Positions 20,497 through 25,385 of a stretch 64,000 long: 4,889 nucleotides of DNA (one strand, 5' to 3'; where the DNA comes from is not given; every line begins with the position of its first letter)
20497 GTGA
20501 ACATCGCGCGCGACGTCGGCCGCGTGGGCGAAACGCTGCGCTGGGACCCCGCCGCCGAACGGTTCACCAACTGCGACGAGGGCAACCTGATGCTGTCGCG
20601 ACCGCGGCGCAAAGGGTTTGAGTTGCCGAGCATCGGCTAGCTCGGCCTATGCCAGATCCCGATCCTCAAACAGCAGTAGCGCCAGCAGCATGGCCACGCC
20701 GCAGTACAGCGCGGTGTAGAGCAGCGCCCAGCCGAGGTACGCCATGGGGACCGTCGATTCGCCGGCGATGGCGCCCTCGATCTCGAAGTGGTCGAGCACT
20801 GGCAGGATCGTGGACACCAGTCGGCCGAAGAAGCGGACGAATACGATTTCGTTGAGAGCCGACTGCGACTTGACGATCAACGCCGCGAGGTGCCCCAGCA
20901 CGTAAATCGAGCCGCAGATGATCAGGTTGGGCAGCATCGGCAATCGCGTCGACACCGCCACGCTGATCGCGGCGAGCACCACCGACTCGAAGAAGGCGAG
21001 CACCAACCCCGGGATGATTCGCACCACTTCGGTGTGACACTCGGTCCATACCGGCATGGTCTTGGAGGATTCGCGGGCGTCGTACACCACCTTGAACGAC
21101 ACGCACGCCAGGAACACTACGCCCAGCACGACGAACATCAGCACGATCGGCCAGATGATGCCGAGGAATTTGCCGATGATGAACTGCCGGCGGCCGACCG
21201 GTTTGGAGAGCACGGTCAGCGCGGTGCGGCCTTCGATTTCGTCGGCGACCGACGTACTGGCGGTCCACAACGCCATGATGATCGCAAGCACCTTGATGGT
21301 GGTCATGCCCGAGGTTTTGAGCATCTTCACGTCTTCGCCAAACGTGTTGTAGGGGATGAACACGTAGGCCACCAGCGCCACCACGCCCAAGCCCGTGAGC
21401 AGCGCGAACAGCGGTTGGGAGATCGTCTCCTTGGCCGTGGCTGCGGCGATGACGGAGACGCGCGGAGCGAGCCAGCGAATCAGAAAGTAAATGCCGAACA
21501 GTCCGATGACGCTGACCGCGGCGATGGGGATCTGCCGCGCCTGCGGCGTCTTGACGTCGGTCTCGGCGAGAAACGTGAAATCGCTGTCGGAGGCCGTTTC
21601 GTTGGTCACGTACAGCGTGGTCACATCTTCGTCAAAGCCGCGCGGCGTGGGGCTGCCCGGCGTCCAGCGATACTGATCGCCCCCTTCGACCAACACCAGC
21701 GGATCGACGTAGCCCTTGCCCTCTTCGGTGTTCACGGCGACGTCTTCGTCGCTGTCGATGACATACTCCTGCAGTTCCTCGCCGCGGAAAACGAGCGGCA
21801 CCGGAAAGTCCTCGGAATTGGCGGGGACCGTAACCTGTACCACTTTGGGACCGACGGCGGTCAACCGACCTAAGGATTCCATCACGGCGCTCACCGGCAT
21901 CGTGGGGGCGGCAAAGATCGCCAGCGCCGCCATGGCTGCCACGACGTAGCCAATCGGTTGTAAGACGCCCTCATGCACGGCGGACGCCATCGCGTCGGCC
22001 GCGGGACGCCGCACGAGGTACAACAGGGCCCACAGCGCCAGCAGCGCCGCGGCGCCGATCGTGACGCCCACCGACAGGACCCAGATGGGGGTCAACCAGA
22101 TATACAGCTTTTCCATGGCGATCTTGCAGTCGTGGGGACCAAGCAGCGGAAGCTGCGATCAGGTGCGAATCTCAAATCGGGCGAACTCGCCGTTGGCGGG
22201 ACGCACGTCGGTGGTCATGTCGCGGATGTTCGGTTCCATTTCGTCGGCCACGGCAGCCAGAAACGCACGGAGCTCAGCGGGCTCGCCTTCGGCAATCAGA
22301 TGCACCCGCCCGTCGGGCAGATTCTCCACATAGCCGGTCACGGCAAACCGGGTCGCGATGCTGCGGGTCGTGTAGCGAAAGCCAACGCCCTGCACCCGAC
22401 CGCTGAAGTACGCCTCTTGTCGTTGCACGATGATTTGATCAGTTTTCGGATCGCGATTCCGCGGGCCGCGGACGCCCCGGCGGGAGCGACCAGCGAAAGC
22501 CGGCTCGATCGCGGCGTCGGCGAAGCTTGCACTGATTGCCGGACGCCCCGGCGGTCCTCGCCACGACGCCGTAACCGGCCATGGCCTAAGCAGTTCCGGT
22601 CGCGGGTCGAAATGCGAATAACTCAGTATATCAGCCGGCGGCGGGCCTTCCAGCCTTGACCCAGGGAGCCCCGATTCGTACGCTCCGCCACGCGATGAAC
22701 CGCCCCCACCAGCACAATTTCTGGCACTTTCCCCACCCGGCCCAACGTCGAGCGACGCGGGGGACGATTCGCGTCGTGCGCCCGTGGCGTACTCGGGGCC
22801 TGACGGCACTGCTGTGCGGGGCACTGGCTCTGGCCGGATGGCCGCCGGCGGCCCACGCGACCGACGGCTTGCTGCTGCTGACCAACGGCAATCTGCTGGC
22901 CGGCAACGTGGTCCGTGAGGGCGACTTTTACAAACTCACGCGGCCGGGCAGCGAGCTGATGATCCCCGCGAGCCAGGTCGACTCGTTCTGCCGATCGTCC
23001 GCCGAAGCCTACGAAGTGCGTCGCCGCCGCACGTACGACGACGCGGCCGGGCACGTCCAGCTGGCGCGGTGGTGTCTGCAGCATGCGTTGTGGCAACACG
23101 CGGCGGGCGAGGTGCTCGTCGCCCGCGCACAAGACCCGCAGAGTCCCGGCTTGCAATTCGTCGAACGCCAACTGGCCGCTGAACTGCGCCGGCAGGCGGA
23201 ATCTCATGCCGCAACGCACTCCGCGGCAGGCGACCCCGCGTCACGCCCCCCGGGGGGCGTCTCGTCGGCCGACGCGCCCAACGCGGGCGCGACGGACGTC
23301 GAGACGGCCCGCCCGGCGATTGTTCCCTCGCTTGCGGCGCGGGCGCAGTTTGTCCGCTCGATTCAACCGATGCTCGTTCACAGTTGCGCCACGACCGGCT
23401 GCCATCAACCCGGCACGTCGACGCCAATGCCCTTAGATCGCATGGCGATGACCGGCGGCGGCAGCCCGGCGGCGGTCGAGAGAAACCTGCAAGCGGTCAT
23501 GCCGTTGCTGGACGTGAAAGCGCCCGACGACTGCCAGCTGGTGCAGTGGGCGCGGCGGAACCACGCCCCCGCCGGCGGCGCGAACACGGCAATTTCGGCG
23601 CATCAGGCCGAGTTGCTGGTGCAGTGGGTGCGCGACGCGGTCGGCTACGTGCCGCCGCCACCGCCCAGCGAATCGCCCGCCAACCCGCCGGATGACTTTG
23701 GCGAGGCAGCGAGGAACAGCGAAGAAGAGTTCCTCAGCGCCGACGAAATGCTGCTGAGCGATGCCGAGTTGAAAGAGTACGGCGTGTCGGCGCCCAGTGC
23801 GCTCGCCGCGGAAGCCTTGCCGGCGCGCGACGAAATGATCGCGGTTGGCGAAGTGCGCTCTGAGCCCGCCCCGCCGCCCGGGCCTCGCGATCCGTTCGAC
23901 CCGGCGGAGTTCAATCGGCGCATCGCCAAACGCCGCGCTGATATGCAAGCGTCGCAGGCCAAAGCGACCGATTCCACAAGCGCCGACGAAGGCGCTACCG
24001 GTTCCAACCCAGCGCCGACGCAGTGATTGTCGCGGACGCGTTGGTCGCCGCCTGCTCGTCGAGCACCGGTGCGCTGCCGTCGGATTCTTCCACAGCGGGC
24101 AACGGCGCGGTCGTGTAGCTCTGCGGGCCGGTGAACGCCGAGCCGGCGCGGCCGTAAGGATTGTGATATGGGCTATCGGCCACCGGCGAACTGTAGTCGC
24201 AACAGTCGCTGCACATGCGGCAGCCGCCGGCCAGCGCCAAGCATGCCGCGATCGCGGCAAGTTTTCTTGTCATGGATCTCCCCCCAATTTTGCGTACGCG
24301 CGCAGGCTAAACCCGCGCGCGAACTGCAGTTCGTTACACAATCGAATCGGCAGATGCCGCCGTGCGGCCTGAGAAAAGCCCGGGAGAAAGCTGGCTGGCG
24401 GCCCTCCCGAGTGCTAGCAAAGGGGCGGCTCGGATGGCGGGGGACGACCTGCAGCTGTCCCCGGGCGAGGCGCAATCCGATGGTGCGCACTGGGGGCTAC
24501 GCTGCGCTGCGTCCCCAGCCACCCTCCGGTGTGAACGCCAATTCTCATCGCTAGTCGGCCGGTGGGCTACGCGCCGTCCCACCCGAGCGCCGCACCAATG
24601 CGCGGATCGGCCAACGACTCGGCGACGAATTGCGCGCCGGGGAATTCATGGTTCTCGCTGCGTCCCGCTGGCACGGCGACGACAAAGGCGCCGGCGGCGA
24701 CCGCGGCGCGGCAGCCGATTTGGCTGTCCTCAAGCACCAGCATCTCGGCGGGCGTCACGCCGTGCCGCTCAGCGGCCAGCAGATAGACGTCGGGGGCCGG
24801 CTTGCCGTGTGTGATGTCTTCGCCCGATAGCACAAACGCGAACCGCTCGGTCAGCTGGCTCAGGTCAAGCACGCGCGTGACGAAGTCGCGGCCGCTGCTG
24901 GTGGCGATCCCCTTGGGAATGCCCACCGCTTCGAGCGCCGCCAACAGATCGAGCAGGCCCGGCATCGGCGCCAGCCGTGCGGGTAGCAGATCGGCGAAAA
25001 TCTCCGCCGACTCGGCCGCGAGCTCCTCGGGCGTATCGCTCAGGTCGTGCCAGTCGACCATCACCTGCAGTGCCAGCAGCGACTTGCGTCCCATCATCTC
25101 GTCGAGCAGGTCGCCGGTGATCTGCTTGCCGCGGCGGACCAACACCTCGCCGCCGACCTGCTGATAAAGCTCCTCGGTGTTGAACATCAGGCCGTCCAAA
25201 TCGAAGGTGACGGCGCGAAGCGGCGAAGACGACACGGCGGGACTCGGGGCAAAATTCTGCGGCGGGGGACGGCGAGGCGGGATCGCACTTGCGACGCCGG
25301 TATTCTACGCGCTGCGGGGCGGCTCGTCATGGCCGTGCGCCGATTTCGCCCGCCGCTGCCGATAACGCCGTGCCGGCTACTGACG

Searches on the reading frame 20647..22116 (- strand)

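Call 20: search_protein_families(library=pfam, proteins=[window:20647-22116:-], max_evalue=0.001)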
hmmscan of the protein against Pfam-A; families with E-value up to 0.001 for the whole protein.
window:20647-22116:- (489 aa): 2 families
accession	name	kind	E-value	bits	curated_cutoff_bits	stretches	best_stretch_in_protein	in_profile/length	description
PF12679.13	ABC2_membrane_2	-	3.2e-05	23.8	27.2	1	261-424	72-215/283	ABC-2 family transporter protein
PF12730.13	ABC2_membrane_4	-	4.6e-05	23.9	27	1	243-396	25-168/179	ABC-2 family transporter protein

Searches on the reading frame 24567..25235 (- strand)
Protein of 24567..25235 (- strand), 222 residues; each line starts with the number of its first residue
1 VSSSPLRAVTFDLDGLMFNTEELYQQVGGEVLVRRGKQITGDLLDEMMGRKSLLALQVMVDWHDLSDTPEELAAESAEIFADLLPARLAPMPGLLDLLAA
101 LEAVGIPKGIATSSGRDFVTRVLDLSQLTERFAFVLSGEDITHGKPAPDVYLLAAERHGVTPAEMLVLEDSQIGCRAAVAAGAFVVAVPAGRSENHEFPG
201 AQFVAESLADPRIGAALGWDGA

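Call 20: search_protein_families(library=pfam, proteins=[window:24567-25235:-], max_evalue=0.001)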
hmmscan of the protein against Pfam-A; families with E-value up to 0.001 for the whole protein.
window:24567-25235:- (222 aa): 4 families
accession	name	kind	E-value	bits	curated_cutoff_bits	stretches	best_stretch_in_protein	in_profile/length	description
PF13419.12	HAD_2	-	9.7e-27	94.7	23.8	1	10-188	2-178/178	Haloacid dehalogenase-like hydrolase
PF00702.32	Hydrolase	-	7.5e-22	79.1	26.4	1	7-182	2-191/191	haloacid dehalogenase-like hydrolase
PF13242.12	Hydrolase_like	-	3.2e-05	24.2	22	1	144-210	3-74/75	HAD-hyrolase-like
PF12710.13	HAD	-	0.00049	21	27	1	59-127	56-123/189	haloacid dehalogenase-like hydrolase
